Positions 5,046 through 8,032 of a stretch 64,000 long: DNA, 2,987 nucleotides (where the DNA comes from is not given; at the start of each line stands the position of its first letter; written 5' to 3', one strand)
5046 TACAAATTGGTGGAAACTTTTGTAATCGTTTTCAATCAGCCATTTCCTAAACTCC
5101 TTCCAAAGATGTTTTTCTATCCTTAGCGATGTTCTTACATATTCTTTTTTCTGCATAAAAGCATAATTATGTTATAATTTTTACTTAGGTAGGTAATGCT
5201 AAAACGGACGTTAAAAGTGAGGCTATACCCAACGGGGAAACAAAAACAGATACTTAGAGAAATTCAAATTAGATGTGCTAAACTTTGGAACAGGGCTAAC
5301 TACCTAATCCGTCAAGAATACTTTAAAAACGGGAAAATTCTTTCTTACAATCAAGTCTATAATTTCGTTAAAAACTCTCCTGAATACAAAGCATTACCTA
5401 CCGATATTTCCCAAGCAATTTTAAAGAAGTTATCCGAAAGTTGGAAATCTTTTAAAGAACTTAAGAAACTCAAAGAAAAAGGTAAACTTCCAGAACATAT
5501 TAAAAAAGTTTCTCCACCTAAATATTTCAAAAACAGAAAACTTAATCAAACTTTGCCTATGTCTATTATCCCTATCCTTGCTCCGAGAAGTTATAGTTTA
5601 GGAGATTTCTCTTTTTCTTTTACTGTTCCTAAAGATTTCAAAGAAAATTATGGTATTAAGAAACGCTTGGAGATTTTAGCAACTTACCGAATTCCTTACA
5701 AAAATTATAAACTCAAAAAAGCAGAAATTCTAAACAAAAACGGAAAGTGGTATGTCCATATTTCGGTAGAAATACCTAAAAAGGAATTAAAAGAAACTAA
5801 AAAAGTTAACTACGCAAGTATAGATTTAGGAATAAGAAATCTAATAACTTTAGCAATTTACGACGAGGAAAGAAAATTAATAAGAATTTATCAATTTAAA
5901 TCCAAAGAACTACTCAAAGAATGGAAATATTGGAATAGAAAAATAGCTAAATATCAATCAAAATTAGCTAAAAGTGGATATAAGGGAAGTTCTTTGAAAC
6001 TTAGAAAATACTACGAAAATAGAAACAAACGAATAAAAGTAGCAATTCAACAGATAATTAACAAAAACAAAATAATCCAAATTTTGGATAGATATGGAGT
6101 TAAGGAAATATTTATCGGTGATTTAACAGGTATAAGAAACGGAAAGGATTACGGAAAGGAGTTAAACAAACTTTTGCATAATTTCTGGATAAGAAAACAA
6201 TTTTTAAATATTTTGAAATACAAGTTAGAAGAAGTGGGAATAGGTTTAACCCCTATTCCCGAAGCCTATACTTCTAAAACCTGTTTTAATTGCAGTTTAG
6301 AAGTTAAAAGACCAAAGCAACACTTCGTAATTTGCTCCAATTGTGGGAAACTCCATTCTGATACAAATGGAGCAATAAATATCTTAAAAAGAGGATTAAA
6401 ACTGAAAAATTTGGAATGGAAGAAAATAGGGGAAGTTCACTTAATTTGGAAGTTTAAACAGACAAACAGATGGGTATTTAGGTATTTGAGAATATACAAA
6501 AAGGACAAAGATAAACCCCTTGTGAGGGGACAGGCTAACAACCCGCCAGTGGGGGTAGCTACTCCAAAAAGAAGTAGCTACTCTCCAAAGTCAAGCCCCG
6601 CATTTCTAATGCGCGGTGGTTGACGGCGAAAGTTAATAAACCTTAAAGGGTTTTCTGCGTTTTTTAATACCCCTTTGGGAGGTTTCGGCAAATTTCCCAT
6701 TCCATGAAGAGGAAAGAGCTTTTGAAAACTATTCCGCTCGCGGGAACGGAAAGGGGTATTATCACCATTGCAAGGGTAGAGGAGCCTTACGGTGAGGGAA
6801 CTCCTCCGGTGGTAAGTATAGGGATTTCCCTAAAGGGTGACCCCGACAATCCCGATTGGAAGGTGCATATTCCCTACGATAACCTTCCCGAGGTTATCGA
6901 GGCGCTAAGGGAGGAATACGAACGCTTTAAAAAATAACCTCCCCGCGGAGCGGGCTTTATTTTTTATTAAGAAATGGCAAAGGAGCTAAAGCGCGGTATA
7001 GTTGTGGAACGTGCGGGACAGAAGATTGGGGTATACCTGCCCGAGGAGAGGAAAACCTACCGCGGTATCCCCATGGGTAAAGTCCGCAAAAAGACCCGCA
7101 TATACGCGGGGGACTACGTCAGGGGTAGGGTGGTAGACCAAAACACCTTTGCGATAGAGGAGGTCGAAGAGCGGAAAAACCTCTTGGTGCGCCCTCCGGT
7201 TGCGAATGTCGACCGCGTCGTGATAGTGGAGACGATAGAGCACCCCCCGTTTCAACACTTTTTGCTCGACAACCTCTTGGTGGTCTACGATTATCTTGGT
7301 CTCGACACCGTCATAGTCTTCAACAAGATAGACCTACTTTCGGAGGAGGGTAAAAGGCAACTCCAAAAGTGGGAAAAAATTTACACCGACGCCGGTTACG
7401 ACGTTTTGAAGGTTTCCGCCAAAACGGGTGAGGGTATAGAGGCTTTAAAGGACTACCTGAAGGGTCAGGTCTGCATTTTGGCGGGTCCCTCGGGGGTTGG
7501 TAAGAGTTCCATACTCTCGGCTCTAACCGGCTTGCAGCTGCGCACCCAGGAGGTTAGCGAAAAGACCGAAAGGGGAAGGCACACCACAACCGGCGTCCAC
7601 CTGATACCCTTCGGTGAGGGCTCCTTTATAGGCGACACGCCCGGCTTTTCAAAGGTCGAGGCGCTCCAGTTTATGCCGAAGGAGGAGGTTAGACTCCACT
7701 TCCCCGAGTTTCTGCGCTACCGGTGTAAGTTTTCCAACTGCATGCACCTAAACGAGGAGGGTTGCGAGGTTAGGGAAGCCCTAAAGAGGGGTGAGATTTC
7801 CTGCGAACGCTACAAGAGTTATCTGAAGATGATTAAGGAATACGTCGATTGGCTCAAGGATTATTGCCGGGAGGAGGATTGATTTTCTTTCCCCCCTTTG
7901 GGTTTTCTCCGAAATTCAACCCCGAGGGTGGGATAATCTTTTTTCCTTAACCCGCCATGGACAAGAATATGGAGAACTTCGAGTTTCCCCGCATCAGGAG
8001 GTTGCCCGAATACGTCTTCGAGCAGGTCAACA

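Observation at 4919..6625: TnpB element without tnpA that carries a divergent ribbon-helix-helix gene where the transposase gene normally sits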

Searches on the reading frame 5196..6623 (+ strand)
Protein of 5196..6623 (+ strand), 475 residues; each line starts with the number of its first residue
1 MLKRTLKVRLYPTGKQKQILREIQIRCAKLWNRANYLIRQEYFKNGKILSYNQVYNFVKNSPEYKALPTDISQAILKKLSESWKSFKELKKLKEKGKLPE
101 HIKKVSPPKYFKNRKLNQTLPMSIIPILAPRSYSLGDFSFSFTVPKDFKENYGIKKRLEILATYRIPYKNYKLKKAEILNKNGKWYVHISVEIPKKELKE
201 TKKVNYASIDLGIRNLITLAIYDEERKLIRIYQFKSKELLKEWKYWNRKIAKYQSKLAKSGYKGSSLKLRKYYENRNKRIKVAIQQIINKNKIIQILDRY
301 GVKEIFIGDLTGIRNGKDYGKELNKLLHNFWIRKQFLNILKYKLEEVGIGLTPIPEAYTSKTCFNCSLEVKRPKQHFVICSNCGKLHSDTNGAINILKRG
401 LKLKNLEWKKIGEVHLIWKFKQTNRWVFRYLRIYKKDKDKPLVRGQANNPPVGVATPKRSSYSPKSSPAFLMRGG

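Call 4: search_protein_families(library=pfam, proteins=[window:5196-6623:+], max_evalue=1)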
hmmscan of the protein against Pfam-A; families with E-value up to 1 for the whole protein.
window:5196-6623:+ (475 aa): 3 families
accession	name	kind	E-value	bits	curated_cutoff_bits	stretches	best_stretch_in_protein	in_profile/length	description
PF01385.25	OrfB_IS605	-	3.9e-19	69.4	30.5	1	188-313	1-119/120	Probable transposase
PF07282.18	Cas12f1-like_TNB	-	7.9e-16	58.4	26.3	1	335-396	3-60/60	Cas12f1-like, TNB domain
PF12323.14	HTH_OrfB_IS605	-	2.2e-05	24.3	21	1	1-46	1-46/47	Helix-turn-helix domain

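Call 5: search_protein_families(library=ncbifam, proteins=[window:5196-6623:+], max_evalue=1)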
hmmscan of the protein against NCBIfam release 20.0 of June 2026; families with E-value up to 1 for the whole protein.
window:5196-6623:+ (475 aa): 4 families
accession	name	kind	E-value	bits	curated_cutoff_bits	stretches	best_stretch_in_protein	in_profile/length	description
NF040570.1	guided_TnpB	subfamily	2.4e-48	165.3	100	1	7-399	2-389/389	RNA-guided endonuclease TnpB family protein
NF049972.1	CRISPR_Cas12f2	exception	3.9e-17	62.2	450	1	148-403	273-522/524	type V CRISPR-associated effector Cas12f2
TIGR01766.2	TIGR01766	domain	4.7e-07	30.2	32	1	291-360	14-82/82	IS200/IS605 family accessory protein TnpB-related protein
NF038280.1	IS607_TnpB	exception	2.3e-06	26.8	350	1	176-398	173-390/431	IS607 family element RNA-guided endonuclease TnpB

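Call 38: find_homologous_proteins(query=window:5196-6623:+, max_evalue=1e-20)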
Query window:5196-6623:+ (475 aa): 59 proteins with E <= 1e-20 among 8000 candidates.
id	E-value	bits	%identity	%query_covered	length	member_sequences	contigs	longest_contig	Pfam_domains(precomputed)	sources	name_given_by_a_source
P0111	2.6e-269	911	86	100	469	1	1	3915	PF01385.26,PF07282.19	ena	-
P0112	1.6e-261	886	83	100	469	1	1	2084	PF01385.26,PF07282.19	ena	-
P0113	3.3e-257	872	82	100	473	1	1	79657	PF01385.26,PF07282.19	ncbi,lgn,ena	-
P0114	5.7e-253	858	79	99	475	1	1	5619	PF01385.26,PF07282.19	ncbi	-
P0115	1.7e-249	846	79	100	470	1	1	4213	PF12323.15,PF01385.26,PF07282.19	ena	-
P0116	6.4e-247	838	79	100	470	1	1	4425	PF01385.26,PF07282.19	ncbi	-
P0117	8.1e-246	834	77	100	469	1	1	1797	PF12323.15,PF01385.26,PF07282.19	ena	-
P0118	2.9e-242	822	80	95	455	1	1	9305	PF01385.26,PF07282.19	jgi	jgi:putative transposase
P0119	1.3e-241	820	77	99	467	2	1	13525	PF12323.15,PF01385.26,PF07282.19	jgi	-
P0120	9.6e-239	811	77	100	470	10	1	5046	PF01385.26,PF07282.19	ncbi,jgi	-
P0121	2.5e-238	809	81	91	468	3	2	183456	PF01385.26,PF07282.19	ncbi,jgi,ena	-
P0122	5.7e-238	808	75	100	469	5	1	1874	PF12323.15,PF01385.26,PF07282.19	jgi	-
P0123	1.1e-228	778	73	100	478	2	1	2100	PF01385.26,PF07282.19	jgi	jgi:putative transposase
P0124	2.9e-220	750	71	100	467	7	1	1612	PF01385.26,PF07282.19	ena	-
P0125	2.7e-215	733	69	100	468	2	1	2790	PF01385.26,PF07282.19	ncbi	-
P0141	4.0e-128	446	50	99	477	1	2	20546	PF01385.26,PF07282.19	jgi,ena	-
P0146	2.6e-123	430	49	95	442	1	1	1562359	PF01385.26,PF07282.19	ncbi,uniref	ncbi:RNA-guided endonuclease InsQ/TnpB family protein [Desulfurobacterium thermolithotrophum]|uniref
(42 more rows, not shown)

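Call 41: find_encoding_contigs(protein=P0146, flank=3000, max_places=4)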
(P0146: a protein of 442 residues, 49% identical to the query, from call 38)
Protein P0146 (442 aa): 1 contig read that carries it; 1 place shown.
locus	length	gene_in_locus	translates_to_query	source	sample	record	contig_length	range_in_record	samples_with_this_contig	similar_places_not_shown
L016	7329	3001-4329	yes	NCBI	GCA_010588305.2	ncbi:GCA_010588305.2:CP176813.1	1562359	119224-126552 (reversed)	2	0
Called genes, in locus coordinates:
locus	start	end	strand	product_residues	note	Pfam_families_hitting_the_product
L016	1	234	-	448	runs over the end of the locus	PF02881:SRP54_N, PF06414:Zeta_toxin (weak), PF13401:AAA_22, PF00448:SRP54, PF01656:CbiA, PF02978:SRP_SPB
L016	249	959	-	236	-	PF23023:Anti-Pycsar_Apyc1, PF00753:Lactamase_B, PF16661:Lactamase_B_6 (weak), PF12706:Lactamase_B_2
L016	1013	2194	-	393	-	PF12323:HTH_OrfB_IS605, PF01385:OrfB_IS605, PF07282:Cas12f1-like_TNB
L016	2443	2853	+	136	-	PF02146:SIR2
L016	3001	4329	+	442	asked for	PF01385:OrfB_IS605, PF07282:Cas12f1-like_TNB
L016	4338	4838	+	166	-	PF02146:SIR2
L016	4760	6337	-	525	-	PF13231:PMT_2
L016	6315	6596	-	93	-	-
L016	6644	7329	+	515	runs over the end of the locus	PF02366:PMT, PF13231:PMT_2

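Call 42: find_encoding_contigs(protein=P0141, flank=3000, max_places=3)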
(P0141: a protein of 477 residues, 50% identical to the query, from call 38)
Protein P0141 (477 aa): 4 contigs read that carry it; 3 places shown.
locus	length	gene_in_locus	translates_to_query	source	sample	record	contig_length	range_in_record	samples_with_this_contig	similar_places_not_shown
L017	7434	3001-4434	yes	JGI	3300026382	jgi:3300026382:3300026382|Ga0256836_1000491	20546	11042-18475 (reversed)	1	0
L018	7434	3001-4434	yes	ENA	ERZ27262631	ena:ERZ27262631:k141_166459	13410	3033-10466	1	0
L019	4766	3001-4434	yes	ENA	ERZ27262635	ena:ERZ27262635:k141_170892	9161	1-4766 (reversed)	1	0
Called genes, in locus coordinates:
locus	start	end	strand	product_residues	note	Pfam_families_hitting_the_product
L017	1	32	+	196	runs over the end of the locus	-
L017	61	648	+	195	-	-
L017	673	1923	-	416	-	-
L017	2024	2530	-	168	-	-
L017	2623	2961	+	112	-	PF07022:Phage_CI_repr (faint), PF12844:HTH_19, PF13560:HTH_31, PF01381:HTH_3, PF22495:HTH_92 (weak)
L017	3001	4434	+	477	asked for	PF01385:OrfB_IS605, PF07282:Cas12f1-like_TNB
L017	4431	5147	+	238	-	-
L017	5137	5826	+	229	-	-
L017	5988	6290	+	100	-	-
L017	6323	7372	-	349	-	-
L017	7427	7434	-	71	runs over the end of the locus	-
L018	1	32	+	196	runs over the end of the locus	-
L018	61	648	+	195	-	-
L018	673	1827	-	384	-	-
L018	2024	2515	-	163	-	-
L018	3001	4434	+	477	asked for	PF01385:OrfB_IS605, PF07282:Cas12f1-like_TNB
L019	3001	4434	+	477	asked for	PF01385:OrfB_IS605, PF07282:Cas12f1-like_TNB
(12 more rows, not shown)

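Call 69: find_encoding_contigs(protein=P0121, flank=3000, max_places=3)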
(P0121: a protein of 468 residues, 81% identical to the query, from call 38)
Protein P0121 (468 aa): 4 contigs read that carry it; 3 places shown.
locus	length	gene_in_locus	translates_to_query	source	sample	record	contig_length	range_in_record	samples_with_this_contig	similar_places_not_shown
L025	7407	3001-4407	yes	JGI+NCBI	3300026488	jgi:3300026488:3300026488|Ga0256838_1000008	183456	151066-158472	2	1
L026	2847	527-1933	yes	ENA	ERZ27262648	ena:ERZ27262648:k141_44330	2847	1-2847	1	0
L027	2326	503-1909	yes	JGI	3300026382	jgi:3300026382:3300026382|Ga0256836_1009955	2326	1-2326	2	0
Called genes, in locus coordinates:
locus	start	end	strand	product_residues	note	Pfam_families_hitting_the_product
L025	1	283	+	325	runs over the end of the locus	PF00106:adh_short (weak), PF01073:3Beta_HSD, PF01370:Epimerase, PF02719:Polysacc_synt_2, PF04321:RmlD_sub_bind, PF16363:GDP_Man_Dehyd, PF07993:NAD_binding_4 (weak)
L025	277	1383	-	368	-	PF04055:Radical_SAM, PF19288:CofH_C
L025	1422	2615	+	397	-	PF00278:Orn_DAP_Arg_deC, PF02784:Orn_Arg_deC_N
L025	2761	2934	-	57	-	-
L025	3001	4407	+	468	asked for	PF01385:OrfB_IS605, PF07282:Cas12f1-like_TNB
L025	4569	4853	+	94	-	PF04221:RelB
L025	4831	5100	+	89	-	PF15738:YafQ_toxin, PF05016:ParE_toxin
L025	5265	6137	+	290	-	PF02754:CCG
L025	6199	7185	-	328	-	PF00348:polyprenyl_synt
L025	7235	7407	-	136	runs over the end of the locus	PF09895:DUF2122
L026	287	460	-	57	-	-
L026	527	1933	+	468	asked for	PF01385:OrfB_IS605, PF07282:Cas12f1-like_TNB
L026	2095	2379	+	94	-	PF04221:RelB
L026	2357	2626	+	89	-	PF15738:YafQ_toxin, PF05016:ParE_toxin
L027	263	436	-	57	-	-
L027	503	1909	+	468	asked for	PF01385:OrfB_IS605, PF07282:Cas12f1-like_TNB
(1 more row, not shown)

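Call 70: find_encoding_contigs(protein=P0113, flank=3000, max_places=3)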
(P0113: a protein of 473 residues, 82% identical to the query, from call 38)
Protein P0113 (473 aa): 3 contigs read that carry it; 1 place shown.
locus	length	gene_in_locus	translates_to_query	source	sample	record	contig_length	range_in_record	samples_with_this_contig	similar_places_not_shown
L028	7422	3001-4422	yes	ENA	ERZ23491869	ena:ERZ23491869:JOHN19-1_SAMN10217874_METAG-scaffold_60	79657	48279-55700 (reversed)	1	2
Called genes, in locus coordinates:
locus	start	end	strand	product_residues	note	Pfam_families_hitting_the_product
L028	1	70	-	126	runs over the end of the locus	PF00581:Rhodanese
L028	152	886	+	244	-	PF01925:TauE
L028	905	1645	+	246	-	PF00528:BPD_transp_1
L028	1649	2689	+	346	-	PF02463:SMC_N (faint), PF00005:ABC_tran, PF13304:AAA_21 (weak)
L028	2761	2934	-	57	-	-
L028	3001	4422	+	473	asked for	PF01385:OrfB_IS605, PF07282:Cas12f1-like_TNB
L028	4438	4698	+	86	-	PF05402:PqqD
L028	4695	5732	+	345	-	PF02222:ATP-grasp (weak), PF02655:ATP-grasp_3 (weak), PF15632:ATPgrasp_Ter (weak)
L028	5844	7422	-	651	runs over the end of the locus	PF04458:DUF505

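Call 71: search_protein_families(library=pfam, proteins=[L017:2623-2961:+, L025:2761-2934:-, L016:2784-2954:-], max_evalue=0.1)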
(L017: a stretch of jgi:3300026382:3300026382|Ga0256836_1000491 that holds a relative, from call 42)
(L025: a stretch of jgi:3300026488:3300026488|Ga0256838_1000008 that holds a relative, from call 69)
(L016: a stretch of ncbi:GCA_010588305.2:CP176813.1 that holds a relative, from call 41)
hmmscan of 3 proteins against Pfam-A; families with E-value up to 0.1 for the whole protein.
L017:2623-2961:+ (112 aa): 15 families
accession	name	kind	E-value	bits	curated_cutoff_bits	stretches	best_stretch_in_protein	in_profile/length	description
PF01381.28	HTH_3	-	1.9e-18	66.7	23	1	5-59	1-55/55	Helix-turn-helix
PF13560.12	HTH_31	-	1.2e-14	54.8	27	1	2-54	3-56/64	Helix-turn-helix domain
PF12844.13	HTH_19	-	7.2e-13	48.7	30.2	1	3-64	2-63/64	Helix-turn-helix domain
PF22495.2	HTH_92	-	6.3e-06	25.8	27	1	6-41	1-36/45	RsaL-like HTH domain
PF07022.19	Phage_CI_repr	-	2.4e-05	25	22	1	4-67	2-65/65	Bacteriophage CI repressor helix-turn-helix domain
PF20432.4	Xre-like-HTH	-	2.7e-05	24.8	25.8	1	5-44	15-55/63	Antitoxin Xre-like helix-turn-helix domain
PF15731.11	MqsA_antitoxin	-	0.00011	22.7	30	1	4-48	73-117/131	Antitoxin component of bacterial toxin-antitoxin system, MqsA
PF13413.12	HTH_25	-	0.00051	20.2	24.6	1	4-52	1-51/62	Helix-turn-helix domain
PF15978.11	TnsD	-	0.0083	15.6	32.4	1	2-40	188-226/355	Tn7-like transposition protein D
PF13443.12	HTH_26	-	0.0093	16.6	22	1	4-39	1-38/63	Cro/C1-type HTH DNA-binding domain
PF01371.25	Trp_repressor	-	0.0096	16.4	27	1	13-34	49-70/88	Trp repressor protein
PF00157.23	Pou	-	0.012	16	27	1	2-34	10-48/72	Pou domain - N-terminal to homeobox domain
PF08279.18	HTH_11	-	0.014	15.7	25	1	5-33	6-35/55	HTH domain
PF17762.8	HTH_ParB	-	0.03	14.9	22.6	1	2-31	9-38/102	ParB HTH domain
PF13744.12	HTH_37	-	0.071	13.4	27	0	2-37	20-55/80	Helix-turn-helix domain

L025:2761-2934:- (57 aa): 3 families
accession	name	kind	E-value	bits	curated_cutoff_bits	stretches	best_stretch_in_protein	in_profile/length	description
PF14384.12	BrnA_antitoxin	-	0.019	15.8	26.1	1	2-35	33-65/68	BrnA antitoxin of type II toxin-antitoxin system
PF24671.2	DRC7_C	-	0.065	13.8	28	1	3-52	4-52/109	Dynein regulatory complex subunit 7 C-terminal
PF11458.13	Mistic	-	0.097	13.1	26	0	4-42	29-67/74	Membrane-integrating protein Mistic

L016:2784-2954:- (57 aa): 0 families

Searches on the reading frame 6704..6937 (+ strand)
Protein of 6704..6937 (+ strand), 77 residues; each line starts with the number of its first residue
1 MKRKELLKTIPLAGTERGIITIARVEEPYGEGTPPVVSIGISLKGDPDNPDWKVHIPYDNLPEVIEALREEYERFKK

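Call 4: search_protein_families(library=pfam, proteins=[window:6704-6937:+], max_evalue=1)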
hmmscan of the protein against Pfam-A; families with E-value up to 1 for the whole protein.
window:6704-6937:+ (77 aa): 0 families

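Call 88: find_encoding_contigs(protein=window:6704-6937:+, flank=3500, max_places=6)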
Protein window:6704-6937:+ (77 aa): 1 contig read that carries it; 1 place shown.
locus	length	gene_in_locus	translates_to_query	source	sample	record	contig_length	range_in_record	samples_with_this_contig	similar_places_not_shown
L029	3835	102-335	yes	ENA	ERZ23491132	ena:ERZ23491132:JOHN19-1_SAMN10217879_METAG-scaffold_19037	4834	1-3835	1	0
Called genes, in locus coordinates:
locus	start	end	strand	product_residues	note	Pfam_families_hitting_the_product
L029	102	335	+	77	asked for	-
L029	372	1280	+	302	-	PF02421:FeoB_N (faint), PF03193:RsgA_GTPase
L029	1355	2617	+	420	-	PF00155:Aminotran_1_2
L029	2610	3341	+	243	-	PF00005:ABC_tran, PF13304:AAA_21 (faint)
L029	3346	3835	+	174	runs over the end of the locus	PF01230:HIT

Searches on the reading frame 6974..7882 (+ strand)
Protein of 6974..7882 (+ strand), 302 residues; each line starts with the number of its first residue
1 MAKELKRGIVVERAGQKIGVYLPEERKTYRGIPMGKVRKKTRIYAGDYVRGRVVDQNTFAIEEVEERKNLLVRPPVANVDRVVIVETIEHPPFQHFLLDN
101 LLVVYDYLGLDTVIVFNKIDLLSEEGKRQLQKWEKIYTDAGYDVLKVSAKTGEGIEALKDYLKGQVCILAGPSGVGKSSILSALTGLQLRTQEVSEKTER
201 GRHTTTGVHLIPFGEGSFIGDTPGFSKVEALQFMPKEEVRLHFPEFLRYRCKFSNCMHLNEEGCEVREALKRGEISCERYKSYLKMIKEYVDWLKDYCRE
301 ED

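Call 4: search_protein_families(library=pfam, proteins=[window:6974-7882:+], max_evalue=1)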
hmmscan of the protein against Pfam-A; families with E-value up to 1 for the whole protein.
window:6974-7882:+ (302 aa): 20 families
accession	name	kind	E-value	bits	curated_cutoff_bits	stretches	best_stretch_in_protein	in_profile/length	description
PF03193.22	RsgA_GTPase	-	2.4e-54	184.2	30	1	64-229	1-172/174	RsgA GTPase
PF02421.24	FeoB_N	-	5.2e-06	26.5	27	2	107-160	103-154/156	Ferrous iron transport protein B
PF01926.29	MMR_HSR1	-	4.3e-05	24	21.9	1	168-227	3-58/113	50S ribosome-binding GTPase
PF00005.33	ABC_tran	-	0.00043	21.3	25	1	163-192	10-39/137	ABC transporter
PF00009.33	GTP_EFTU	-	0.00069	19.7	26.5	1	105-162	117-182/188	Elongation factor Tu GTP binding domain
PF16897.10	MMR_HSR1_Xtn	-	0.00094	19.6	35.2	1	110-161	56-99/106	C-terminal region of MMR_HSR1 domain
PF20703.3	nSTAND1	-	0.0018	18.4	27.1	1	156-196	24-60/379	Novel STAND NTPase 1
PF10662.15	PduV-EutP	-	0.0023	18.2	21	1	113-163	93-142/143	Ethanolamine utilisation - propanediol utilisation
PF13191.12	AAA_16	-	0.0037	18.2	32.6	1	157-185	11-45/167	AAA ATPase domain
PF13555.12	AAA_29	-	0.005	17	27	1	163-187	22-45/61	P-loop containing region of AAA domain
PF13304.12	AAA_21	-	0.0077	16.8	27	1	168-219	3-56/304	AAA domain, putative AbiEii toxin, Type IV TA system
PF13481.12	AAA_25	-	0.014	15.4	27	1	158-184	26-53/195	AAA domain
PF12631.12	MnmE_helical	-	0.025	15.1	40.1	1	124-164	101-133/211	MnmE helical domain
PF02492.25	cobW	-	0.028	14.4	20.7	0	112-133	146-168/180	CobW/HypB/UreG, nucleotide-binding domain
PF00071.28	Ras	-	0.029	14.4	21.6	0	110-157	105-151/162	Ras family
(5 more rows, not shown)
